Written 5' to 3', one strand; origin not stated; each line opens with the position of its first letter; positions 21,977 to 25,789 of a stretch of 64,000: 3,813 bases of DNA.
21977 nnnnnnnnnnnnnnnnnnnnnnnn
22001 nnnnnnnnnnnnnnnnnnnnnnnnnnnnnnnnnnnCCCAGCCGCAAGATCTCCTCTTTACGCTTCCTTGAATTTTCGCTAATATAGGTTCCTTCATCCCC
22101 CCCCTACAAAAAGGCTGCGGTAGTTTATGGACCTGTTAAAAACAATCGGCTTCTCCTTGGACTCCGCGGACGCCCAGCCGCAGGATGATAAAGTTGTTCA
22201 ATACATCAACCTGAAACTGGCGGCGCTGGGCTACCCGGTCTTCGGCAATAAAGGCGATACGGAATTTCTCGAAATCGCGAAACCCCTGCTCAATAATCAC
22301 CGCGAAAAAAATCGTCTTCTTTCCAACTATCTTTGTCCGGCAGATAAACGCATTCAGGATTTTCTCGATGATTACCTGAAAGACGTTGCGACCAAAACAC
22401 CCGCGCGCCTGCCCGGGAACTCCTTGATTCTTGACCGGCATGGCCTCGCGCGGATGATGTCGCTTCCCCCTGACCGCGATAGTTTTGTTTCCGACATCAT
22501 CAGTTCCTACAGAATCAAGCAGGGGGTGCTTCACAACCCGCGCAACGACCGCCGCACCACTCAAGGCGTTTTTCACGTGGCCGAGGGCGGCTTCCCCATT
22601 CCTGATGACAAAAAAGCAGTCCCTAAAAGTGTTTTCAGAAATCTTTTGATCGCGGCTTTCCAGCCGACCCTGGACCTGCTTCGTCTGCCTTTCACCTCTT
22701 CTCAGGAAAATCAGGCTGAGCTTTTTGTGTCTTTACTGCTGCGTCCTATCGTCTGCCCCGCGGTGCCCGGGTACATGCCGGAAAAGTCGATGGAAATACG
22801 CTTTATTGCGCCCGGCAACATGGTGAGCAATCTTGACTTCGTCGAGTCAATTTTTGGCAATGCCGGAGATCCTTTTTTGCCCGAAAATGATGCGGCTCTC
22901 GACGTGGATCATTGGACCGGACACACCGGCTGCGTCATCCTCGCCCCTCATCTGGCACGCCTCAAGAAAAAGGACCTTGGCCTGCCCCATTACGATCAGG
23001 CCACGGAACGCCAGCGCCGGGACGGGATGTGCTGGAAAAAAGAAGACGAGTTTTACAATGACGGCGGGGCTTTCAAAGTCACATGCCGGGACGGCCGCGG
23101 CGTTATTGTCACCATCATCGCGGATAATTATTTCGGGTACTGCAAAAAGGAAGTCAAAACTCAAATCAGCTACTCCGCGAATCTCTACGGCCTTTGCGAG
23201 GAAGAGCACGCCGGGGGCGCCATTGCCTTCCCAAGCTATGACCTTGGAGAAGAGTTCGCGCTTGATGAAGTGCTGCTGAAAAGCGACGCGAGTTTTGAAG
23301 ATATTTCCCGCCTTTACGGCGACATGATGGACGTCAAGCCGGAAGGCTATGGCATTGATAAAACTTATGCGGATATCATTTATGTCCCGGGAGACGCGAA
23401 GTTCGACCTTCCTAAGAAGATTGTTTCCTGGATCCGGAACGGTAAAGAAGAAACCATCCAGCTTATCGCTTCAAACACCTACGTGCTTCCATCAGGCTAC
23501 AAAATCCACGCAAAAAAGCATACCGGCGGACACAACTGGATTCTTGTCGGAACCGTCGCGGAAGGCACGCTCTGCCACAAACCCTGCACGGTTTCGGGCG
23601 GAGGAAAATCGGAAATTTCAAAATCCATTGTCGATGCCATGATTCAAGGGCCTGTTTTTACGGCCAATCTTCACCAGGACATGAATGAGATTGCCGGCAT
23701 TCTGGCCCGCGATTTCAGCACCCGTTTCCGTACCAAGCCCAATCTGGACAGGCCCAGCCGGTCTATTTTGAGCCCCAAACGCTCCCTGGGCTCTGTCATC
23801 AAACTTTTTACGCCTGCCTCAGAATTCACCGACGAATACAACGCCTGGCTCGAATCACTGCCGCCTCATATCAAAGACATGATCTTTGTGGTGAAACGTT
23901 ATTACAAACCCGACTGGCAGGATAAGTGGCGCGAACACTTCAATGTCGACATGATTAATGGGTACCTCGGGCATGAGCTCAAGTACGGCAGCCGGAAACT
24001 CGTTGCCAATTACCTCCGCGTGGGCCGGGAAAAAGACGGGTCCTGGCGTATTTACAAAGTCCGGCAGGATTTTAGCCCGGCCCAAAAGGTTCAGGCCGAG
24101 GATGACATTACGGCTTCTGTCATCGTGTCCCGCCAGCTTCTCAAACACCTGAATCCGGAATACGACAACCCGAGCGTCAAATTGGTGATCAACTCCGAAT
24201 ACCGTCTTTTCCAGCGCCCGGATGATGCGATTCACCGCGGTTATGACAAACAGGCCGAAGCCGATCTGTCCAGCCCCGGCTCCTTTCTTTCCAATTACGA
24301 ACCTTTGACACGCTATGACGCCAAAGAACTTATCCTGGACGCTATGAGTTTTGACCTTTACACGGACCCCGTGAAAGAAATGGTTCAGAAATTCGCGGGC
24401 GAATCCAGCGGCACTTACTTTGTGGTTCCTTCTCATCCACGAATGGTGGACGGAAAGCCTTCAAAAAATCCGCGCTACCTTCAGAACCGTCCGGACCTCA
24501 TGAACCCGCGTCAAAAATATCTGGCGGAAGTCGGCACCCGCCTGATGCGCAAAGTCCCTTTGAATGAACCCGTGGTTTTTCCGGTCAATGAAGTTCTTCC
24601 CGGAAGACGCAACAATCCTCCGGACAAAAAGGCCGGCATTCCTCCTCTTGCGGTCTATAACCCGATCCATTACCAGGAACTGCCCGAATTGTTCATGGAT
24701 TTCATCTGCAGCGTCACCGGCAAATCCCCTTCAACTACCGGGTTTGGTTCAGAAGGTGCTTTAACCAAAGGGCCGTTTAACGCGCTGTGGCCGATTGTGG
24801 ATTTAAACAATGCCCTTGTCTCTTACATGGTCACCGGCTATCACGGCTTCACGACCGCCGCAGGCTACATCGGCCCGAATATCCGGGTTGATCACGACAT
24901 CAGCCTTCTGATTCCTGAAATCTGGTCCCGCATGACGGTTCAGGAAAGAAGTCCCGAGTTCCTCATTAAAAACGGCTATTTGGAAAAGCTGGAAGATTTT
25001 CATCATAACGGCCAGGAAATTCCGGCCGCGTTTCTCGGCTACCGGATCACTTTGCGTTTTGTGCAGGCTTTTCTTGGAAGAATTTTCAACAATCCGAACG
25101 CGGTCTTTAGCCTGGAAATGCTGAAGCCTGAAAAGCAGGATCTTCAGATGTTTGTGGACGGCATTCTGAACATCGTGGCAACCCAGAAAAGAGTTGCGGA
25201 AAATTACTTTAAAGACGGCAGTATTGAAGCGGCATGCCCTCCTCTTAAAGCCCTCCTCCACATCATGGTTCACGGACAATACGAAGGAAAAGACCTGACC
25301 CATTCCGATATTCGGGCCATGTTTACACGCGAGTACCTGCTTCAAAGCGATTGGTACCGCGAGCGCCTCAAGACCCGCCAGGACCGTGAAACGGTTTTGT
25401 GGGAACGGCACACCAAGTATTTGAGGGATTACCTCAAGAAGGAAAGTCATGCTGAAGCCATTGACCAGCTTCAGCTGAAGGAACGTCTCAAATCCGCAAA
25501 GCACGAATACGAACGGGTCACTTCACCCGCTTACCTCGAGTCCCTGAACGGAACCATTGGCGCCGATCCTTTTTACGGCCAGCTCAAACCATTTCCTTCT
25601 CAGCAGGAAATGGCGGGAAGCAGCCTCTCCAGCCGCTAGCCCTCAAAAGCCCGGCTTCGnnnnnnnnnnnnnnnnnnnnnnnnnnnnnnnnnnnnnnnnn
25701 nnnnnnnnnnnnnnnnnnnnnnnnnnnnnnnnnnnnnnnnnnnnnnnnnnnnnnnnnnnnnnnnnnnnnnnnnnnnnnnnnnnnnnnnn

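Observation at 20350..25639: SulP/STAS anion transporter co-transcribed with a 1170-aa protein of unknown function, possibly a PPi-type PEPCK-like carboxylase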

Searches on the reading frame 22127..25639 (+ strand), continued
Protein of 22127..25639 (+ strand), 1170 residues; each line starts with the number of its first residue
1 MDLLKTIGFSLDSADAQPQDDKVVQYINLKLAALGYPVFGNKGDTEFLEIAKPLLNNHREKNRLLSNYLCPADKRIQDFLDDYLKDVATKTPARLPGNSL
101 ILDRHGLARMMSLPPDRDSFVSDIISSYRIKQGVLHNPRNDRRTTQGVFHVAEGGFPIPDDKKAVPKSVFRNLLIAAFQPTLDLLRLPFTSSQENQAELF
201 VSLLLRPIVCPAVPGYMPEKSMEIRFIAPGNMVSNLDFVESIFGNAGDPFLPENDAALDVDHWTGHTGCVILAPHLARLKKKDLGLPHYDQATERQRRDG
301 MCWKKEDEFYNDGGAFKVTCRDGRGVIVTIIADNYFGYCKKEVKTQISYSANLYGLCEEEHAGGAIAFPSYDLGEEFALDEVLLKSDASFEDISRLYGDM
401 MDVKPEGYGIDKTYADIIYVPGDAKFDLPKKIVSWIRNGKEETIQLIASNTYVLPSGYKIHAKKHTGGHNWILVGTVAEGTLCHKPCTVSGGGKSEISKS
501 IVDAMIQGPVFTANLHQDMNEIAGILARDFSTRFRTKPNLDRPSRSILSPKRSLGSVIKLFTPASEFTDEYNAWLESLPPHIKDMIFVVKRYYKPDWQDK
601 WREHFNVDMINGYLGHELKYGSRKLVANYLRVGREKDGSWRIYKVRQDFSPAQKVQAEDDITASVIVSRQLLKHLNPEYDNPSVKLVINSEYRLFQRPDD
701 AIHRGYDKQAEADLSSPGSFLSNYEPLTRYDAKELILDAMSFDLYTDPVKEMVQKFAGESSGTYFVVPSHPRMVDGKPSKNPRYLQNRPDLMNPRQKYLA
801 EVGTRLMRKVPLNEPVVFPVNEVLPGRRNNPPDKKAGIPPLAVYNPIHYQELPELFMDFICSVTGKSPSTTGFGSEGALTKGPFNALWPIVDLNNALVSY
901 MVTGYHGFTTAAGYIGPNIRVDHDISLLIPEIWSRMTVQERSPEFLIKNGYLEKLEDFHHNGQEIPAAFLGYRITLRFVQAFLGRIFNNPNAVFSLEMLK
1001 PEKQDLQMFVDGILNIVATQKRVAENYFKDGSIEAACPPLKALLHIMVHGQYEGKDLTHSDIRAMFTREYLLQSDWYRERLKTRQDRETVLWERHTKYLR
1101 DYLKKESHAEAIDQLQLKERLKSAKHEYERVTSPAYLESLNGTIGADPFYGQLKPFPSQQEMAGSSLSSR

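Call 76: search_protein_representatives(protein=window:22127-25639:+)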
Query: 1170 residues. Proteins with E-value up to 0.001 (for the whole library): 2765; up to 1e-10: 1996; up to 1e-30: 802. The best 150 are listed.
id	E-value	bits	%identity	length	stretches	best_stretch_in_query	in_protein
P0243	0.0e+00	1423.1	54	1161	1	1-1149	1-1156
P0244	0.0e+00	1163.9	49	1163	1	23-1147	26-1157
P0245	0.0e+00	1150.4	47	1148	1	1-1145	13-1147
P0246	0.0e+00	1123.3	49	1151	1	27-1149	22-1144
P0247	0.0e+00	1066.9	48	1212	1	5-1148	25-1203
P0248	0.0e+00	1050.8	58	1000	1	82-860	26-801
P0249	0.0e+00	1044.3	57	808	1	35-841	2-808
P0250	0.0e+00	1043.5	45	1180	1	22-1149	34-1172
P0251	0.0e+00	1026.8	45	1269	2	3-756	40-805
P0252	1.6e-292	989.7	48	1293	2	404-1148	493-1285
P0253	4.7e-290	981.5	46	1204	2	24-716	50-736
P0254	2.7e-289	979.0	46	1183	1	64-1148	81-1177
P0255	2.1e-262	889.9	43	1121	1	66-1148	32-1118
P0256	1.1e-261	887.5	58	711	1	453-1149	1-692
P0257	1.0e-247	841.3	52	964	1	4-801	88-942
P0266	3.2e-214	730.3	53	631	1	519-1150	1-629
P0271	1.0e-195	669.1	38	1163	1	62-1148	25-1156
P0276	2.7e-184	631.2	39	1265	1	76-1150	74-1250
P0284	4.1e-138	478.3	35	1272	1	76-1148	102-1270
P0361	2.2e-82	293.7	53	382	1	844-1150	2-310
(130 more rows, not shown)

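Call 89: predict_structure(alignment_id=A4)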
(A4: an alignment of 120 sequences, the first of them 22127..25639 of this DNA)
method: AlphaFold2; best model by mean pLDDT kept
length: 1170 residues; sequences in the alignment: 120
mean_pLDDT: 87.5   pTM: 0.87
mean pLDDT of the five models: 87.5, 87.4, 86.0, 85.3, 84.3
residues with pLDDT >= 90: 658; 70-90: 420; 50-70: 66; < 50: 26
segments of 3 or more residues with pLDDT < 50: 489-491, 867-871, 1155-1170
pLDDT, mean of each block of 10 residues (from residue 1): 63 58 89 90 74 87 84 95 87 86 91 94 93 92 76 86 91 95 95 93 95 92 97 95 91 93 96 96 96 91 96 93 93 91 91 86 92 86 69 91 95 97 92 93 95 95 80 93 76 74 83 88 90 76 78 79 81 86 87 85 87 85 84 84 88 91 94 93 94 84 81 89 95 93 92 92 92 89 88 90 94 94 85 77 81 89 55 53 71 91 93 85 88 94 94 95 91 92 88 89 90 86 86 91 95 95 96 96 95 95 88 92 96 95 92 53 39
secondary structure, 60 per line:
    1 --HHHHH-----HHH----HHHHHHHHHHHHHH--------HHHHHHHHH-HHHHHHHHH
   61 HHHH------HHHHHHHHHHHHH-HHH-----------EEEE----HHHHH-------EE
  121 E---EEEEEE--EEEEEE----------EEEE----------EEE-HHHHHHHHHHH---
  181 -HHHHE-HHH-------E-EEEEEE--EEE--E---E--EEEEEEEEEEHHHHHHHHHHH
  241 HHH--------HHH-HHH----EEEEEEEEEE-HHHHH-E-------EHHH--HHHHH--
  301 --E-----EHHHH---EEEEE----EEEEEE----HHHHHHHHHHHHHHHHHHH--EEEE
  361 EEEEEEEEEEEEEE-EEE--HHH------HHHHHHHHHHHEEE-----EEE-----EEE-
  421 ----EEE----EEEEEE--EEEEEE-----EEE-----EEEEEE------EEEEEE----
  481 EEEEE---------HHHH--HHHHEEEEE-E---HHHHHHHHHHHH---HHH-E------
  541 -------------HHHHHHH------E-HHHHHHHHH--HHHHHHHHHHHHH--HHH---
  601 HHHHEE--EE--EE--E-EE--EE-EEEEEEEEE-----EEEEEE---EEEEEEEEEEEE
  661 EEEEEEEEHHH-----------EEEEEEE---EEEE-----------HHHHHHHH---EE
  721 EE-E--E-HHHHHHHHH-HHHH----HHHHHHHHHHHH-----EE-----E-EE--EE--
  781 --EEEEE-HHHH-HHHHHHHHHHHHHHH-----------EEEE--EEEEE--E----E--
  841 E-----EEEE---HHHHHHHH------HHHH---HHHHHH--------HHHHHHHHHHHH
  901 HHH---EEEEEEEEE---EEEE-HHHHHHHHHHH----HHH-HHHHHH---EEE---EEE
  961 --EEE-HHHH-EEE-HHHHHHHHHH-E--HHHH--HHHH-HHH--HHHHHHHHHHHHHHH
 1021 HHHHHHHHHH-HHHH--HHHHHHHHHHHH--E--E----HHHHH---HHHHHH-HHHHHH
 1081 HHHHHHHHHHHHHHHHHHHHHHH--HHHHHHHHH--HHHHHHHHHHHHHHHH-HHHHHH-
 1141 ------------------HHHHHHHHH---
elements in order (helices of 4 or more, strands of 3 or more residues): H3-7 H20-33 H42-50 H52-64 H71-83 E99-102 H107-111 E119-121 E125-130 E133-138 E149-152 E163-165 H167-177 H182-185 E200-205 E208-210 E220-229 H230-243 E263-272 H274-278 H294-298 H310-313 E317-321 E326-331 H336-354 E357-374 E376-378 H390-400 E401-403 E409-411 E417-419 E425-427 E432-437 E440-445 E451-453 E459-464 E471-476 E481-485 H495-498 H501-504 E505-509 H515-526 H554-560 H569-577 H580-592 H601-604 E626-634 E640-645 E649-668 E683-689 E693-696 H708-715 E719-722 H729-737 H739-742 H747-758 E783-787 H789-792 H794-808 E820-823 E826-830 E847-850 H854-861 H868-871 H875-880 H889-903 E907-915 E919-922 H924-934 H943-948 E952-954 E958-960 E963-965 H967-970 E972-974 H976-985 H990-993 H996-999 H1006-1030 H1032-1035 H1038-1049 H1060-1064 H1068-1073 H1075-1103 H1106-1114 H1117-1132 H1134-1139 H1159-1167

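Call 92: fold_search(model_id=the predicted structure, library=pdb)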
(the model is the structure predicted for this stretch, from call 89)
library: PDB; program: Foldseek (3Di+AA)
matches with E <= 10: 47; with E <= 0.001: 17
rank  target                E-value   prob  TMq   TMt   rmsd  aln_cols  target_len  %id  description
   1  8e1u_G                0.0e+00  1.00  0.92  0.97   1.8      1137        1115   49  Propionibacterium freudenreichii PPi-dependent PEPCK in complex with malate (released 2023-06-07)
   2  8e1u_D                0.0e+00  1.00  0.93  0.97   2.0      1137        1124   50  Propionibacterium freudenreichii PPi-dependent PEPCK in complex with malate (released 2023-06-07)
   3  8e1u_C                0.0e+00  1.00  0.93  0.96   2.0      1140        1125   50  Propionibacterium freudenreichii PPi-dependent PEPCK in complex with malate (released 2023-06-07)
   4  8e1u_B                0.0e+00  1.00  0.92  0.96   2.2      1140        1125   50  Propionibacterium freudenreichii PPi-dependent PEPCK in complex with malate (released 2023-06-07)
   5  8e1u_F                0.0e+00  1.00  0.92  0.96   2.2      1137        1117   49  Propionibacterium freudenreichii PPi-dependent PEPCK in complex with malate (released 2023-06-07)
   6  8e1u_A                0.0e+00  1.00  0.92  0.96   2.3      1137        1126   50  Propionibacterium freudenreichii PPi-dependent PEPCK in complex with malate (released 2023-06-07)
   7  8e1u_H                0.0e+00  1.00  0.92  0.96   2.3      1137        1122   50  Propionibacterium freudenreichii PPi-dependent PEPCK in complex with malate (released 2023-06-07)
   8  6k31_A                0.0e+00  1.00  0.90  0.95   2.5      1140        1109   52  Crystal structure of pyrophosphate-dependent phosphoenolpyruvate carboxykinase (PPi-PEPCK) (released 2019-11-06)
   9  8e1u_E                0.0e+00  1.00  0.92  0.96   2.1      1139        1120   50  Propionibacterium freudenreichii PPi-dependent PEPCK in complex with malate (released 2023-06-07)
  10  6k31_B                0.0e+00  1.00  0.90  0.95   2.5      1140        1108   52  Crystal structure of pyrophosphate-dependent phosphoenolpyruvate carboxykinase (PPi-PEPCK) (released 2019-11-06)
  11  1yvy_B                1.7e-06  1.00  0.28  0.57  12.1       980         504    9  Crystal structure of Anaerobiospirillum succiniciproducens phosphoenolpyruvate carboxykinase (released 2005-07-26)
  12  2pc9_B                1.4e-05  1.00  0.27  0.56  10.9       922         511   10  Crystal Structure Of ATP-Dependent Phosphoenolpyruvate Carboxykinase From Thermus thermophilus HB8 (released 2007-10-02)
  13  6at3_A                1.5e-05  1.00  0.27  0.54  12.8       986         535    9  E. coli phosphoenolpyruvate carboxykinase Y207F mutant bound to thiosulfate and oxaloacetate (released 2018-08-29)
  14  6asi                  2.9e-05  1.00  0.25  0.49  14.1       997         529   10  E. coli phosphoenolpyruvate carboxykinase G209S mutant bound to methanesulfonate (released 2018-08-29)
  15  2pc9_C                3.6e-05  1.00  0.27  0.53  12.6       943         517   10  Crystal Structure Of ATP-Dependent Phosphoenolpyruvate Carboxykinase From Thermus thermophilus HB8 (released 2007-10-02)
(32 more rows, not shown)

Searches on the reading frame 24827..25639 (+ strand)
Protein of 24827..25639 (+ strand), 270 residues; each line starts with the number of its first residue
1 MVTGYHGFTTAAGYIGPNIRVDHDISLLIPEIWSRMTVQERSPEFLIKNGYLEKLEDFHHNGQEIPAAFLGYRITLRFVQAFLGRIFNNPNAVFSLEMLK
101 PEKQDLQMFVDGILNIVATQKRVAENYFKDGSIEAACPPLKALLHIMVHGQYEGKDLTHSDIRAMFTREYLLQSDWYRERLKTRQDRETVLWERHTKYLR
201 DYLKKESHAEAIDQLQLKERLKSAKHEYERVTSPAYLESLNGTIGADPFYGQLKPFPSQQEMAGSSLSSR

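Call 55: search_solved_structures(query=window:24827-25639:+, max_evalue=0.001, show_alignments=2)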
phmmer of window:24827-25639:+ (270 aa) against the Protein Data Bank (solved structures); distinct sequences matched with E-value up to 0.001: 2.
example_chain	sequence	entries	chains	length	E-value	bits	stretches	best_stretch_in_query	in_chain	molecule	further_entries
6k31_A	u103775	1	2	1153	6e-67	229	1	3-248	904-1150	AiPEPCK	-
8e1u_A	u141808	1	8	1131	1.2e-64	221.4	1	2-249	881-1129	PPi-dependent PEPCK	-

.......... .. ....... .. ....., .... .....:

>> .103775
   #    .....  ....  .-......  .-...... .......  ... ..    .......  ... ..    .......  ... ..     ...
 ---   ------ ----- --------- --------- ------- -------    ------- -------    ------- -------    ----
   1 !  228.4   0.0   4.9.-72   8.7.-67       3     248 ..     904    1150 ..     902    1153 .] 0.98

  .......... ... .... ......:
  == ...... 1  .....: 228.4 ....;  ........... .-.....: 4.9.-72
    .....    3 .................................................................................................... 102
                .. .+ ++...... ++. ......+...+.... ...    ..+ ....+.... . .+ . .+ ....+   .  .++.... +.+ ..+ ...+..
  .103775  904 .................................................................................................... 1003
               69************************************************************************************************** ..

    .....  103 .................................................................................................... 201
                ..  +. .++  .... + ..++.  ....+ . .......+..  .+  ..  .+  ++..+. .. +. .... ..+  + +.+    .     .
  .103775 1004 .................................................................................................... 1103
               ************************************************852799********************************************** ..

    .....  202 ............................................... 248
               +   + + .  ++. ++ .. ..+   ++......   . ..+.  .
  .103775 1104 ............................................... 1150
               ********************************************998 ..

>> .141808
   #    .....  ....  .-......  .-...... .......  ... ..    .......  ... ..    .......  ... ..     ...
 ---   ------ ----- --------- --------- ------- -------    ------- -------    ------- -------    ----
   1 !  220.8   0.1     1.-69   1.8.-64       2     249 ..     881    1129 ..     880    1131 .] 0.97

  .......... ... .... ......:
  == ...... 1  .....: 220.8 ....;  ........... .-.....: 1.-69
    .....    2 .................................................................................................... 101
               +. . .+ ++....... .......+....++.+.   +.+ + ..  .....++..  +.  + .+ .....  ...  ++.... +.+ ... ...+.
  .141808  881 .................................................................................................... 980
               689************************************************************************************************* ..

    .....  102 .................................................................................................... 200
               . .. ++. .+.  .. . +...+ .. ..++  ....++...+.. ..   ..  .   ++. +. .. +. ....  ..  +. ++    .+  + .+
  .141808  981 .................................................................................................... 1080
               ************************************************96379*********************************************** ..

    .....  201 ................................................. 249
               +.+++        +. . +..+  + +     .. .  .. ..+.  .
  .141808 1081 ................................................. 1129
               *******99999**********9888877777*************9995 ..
